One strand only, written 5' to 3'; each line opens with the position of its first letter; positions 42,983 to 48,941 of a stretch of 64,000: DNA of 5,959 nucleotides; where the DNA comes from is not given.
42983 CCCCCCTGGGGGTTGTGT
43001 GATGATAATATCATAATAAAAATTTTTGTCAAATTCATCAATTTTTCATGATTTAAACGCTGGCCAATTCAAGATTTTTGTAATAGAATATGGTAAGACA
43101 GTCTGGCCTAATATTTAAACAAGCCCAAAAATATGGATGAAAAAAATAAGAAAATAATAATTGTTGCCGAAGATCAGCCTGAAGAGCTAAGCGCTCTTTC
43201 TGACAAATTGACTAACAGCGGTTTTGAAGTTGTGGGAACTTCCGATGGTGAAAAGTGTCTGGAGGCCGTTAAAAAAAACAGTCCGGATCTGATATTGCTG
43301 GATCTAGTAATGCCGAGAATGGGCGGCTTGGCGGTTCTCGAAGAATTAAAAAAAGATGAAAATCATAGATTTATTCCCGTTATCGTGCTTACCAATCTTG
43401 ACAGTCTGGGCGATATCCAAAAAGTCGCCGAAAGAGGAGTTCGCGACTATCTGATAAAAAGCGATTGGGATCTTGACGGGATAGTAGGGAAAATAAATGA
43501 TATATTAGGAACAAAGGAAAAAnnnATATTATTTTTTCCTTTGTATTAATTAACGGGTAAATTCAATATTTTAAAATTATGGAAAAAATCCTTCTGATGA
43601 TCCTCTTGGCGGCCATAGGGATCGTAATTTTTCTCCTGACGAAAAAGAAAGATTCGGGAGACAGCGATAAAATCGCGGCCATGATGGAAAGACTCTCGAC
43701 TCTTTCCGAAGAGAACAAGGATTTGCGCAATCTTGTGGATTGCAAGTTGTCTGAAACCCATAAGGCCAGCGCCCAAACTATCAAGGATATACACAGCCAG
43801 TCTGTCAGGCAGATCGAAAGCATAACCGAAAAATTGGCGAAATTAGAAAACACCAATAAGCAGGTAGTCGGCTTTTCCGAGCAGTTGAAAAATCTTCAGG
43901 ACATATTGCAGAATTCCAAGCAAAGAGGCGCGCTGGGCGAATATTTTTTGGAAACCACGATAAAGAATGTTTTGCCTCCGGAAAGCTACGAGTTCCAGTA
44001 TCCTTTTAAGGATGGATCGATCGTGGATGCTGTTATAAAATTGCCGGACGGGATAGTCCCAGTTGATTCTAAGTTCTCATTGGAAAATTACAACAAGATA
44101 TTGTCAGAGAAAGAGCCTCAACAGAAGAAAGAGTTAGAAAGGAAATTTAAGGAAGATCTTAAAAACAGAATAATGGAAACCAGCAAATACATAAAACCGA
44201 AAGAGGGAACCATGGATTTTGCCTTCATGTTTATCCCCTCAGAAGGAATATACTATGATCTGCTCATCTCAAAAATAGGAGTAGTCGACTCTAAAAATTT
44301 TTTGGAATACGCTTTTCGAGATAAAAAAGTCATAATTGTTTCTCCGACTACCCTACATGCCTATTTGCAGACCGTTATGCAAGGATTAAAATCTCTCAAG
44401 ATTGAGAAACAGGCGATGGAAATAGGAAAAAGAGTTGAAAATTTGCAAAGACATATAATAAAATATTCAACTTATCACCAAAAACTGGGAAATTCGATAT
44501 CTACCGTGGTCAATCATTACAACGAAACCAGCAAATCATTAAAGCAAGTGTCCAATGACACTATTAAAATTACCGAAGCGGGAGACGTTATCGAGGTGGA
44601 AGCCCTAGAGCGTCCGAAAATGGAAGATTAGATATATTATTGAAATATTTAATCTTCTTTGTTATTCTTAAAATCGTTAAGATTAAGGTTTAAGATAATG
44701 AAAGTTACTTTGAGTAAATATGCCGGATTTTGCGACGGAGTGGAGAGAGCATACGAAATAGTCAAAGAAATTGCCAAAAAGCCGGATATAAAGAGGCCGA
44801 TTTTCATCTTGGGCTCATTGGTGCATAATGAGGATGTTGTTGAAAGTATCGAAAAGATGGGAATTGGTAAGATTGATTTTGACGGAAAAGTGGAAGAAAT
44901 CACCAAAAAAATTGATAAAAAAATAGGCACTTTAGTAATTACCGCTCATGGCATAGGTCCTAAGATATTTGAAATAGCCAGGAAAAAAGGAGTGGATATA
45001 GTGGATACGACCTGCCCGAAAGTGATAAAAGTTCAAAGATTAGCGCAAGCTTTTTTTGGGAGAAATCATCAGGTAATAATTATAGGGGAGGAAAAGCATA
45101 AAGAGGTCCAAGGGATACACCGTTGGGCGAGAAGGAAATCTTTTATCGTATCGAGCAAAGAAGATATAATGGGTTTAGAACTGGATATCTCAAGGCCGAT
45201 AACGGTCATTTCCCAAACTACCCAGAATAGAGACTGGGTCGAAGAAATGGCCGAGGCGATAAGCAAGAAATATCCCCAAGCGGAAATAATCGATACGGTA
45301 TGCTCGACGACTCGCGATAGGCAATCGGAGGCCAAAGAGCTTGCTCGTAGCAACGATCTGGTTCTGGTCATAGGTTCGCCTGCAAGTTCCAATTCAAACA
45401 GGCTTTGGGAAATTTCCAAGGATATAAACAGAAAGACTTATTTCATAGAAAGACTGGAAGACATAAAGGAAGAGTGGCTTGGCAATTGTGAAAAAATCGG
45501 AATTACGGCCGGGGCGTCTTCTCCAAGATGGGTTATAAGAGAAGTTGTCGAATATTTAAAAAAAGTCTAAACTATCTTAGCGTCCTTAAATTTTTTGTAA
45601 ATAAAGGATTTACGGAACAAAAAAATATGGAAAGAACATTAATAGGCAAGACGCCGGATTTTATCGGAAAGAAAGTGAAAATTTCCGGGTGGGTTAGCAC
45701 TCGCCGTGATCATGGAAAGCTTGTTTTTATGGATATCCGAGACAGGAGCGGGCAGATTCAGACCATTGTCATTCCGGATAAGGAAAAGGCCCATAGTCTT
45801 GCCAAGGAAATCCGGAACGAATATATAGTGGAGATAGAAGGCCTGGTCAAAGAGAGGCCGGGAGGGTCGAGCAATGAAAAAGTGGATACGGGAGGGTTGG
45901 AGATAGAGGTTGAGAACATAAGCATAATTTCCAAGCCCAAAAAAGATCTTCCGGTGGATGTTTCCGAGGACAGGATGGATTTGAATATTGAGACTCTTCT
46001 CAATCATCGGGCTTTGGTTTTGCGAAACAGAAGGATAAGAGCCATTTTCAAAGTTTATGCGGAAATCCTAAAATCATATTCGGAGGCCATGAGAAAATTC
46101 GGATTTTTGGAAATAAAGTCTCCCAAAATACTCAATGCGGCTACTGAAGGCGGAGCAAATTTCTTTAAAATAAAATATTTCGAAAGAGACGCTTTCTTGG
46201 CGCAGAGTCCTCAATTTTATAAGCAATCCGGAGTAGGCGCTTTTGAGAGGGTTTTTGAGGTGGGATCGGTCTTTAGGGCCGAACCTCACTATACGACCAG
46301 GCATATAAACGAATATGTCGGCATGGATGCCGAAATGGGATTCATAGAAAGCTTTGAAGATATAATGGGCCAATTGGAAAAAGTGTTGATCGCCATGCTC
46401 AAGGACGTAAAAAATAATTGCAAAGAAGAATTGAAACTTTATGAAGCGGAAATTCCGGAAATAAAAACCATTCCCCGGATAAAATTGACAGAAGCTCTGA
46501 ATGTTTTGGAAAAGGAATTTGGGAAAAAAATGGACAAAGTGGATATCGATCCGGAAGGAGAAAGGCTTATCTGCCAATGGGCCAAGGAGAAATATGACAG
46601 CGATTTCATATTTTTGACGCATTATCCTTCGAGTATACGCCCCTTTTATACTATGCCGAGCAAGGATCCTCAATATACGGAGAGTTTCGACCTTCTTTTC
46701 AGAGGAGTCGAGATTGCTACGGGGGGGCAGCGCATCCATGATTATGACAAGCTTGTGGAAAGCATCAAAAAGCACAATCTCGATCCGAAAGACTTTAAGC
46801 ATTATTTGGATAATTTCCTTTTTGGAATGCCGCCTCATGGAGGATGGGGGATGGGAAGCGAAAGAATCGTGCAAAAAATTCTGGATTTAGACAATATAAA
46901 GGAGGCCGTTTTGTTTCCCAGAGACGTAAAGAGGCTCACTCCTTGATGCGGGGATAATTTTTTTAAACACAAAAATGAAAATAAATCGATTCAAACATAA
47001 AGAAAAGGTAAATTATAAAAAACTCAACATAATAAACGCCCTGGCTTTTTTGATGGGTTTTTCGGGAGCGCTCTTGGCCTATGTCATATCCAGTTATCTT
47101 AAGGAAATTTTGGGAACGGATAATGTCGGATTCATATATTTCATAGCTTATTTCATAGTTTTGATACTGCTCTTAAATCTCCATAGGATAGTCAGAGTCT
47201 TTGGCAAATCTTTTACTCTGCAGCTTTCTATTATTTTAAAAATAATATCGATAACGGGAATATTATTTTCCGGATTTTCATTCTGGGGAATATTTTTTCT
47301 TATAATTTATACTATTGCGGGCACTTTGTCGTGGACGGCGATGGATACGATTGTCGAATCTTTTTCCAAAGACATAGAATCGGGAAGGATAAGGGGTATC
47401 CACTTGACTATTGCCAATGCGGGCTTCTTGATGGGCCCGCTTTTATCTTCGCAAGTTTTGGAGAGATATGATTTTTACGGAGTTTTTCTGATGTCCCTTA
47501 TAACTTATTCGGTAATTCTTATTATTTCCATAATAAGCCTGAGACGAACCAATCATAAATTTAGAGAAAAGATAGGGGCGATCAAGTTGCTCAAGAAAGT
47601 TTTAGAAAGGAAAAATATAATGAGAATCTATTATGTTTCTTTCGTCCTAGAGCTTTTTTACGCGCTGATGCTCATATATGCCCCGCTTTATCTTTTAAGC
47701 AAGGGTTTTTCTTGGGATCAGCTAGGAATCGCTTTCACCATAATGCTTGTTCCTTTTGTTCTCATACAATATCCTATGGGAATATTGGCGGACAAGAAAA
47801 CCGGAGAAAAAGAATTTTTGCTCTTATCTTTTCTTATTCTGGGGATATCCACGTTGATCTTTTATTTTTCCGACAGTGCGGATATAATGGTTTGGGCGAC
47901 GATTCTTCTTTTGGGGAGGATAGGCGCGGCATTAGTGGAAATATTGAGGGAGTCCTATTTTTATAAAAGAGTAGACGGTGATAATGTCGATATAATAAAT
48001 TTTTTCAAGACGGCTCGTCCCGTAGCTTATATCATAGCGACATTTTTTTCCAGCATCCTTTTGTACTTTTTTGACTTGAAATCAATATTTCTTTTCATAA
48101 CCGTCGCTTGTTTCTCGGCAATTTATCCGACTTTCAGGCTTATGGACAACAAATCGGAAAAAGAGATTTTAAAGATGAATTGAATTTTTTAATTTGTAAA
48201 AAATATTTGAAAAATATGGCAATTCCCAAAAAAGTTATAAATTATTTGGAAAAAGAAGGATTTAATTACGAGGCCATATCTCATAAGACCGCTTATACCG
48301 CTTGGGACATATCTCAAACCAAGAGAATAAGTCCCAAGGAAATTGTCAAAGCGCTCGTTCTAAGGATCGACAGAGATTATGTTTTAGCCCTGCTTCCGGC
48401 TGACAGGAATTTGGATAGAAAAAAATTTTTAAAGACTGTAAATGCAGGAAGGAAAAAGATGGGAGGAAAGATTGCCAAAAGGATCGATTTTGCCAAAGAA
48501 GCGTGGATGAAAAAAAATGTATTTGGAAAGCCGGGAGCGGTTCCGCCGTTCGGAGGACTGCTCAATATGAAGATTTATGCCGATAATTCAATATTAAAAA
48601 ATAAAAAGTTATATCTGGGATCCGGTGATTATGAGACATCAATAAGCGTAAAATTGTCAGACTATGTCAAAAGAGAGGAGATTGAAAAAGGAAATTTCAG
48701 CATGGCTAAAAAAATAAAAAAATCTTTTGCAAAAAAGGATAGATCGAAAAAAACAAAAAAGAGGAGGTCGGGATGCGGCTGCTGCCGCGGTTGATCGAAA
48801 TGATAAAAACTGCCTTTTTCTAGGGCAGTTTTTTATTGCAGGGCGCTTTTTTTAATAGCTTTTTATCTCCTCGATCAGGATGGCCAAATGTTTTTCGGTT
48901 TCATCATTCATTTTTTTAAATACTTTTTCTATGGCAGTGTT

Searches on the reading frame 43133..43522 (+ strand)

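Call 37: search_protein_families(library=pfam, proteins=[window:43133-43522:+], max_evalue=0.001)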
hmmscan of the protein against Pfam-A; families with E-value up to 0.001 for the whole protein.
window:43133-43522:+ (130 aa): 1 family
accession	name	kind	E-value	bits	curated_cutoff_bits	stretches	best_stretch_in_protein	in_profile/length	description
PF00072.30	Response_reg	-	4.5e-22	78.8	30.2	1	9-110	1-100/111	Response regulator receiver domain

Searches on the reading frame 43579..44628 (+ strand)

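Call 48: search_protein_families(library=pfam, proteins=[window:43579-44628:+], max_evalue=0.0001)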
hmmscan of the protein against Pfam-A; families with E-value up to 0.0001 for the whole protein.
window:43579-44628:+ (350 aa): 1 family
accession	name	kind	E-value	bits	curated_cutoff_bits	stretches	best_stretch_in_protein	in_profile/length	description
PF02646.22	RmuC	-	9.6e-55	186.2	26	1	56-325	9-275/291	RmuC family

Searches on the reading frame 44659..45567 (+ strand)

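Call 48: search_protein_families(library=pfam, proteins=[window:44659-45567:+], max_evalue=0.0001)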
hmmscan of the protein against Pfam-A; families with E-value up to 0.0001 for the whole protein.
window:44659-45567:+ (303 aa): 1 family
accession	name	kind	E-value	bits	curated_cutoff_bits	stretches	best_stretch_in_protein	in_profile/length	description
PF02401.23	LYTB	-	5.7e-84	282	24.5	1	16-301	1-267/267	LytB protein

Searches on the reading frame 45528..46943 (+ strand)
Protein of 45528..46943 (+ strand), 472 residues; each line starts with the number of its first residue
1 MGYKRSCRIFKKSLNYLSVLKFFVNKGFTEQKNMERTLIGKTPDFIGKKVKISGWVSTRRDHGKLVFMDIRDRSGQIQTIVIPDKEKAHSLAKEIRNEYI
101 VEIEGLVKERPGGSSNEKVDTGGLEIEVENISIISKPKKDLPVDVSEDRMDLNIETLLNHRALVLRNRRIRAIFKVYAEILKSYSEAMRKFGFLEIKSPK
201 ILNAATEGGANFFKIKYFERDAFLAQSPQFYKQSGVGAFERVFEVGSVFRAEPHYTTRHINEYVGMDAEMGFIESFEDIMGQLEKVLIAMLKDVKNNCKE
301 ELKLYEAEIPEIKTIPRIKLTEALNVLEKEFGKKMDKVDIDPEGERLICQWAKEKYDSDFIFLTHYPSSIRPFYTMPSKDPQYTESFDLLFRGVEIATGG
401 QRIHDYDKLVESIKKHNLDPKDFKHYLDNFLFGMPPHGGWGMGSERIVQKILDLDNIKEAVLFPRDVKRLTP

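Call 48: search_protein_families(library=pfam, proteins=[window:45528-46943:+], max_evalue=0.0001)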
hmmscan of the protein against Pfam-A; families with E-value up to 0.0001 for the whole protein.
window:45528-46943:+ (472 aa): 2 families
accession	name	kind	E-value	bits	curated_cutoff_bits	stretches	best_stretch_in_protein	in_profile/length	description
PF00152.25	tRNA-synt_2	-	7.9e-80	268.6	25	1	154-466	2-307/308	tRNA synthetases class II (D, K and N)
PF01336.31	tRNA_anti-codon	-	9.5e-18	64.3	27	1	50-134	1-75/75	OB-fold nucleic acid binding domain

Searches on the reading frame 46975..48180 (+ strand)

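Call 48: search_protein_families(library=pfam, proteins=[window:46975-48180:+], max_evalue=0.0001)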
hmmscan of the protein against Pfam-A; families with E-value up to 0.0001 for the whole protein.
window:46975-48180:+ (402 aa): 1 family
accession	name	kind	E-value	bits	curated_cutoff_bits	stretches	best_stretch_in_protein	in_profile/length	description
PF07690.21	MFS_1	-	1.1e-29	103.9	33.4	2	23-313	4-302/347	Major Facilitator Superfamily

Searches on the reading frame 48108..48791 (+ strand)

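Call 73: search_protein_families(library=pfam, proteins=[window:48108-48791:+], max_evalue=0.0001)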
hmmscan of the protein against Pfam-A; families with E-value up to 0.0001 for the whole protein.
window:48108-48791:+ (228 aa): 1 family
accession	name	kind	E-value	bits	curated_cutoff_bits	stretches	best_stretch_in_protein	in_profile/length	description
PF04073.20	tRNA_edit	-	4.7e-17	62.7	25.5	1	59-187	1-121/123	Aminoacyl-tRNA editing domain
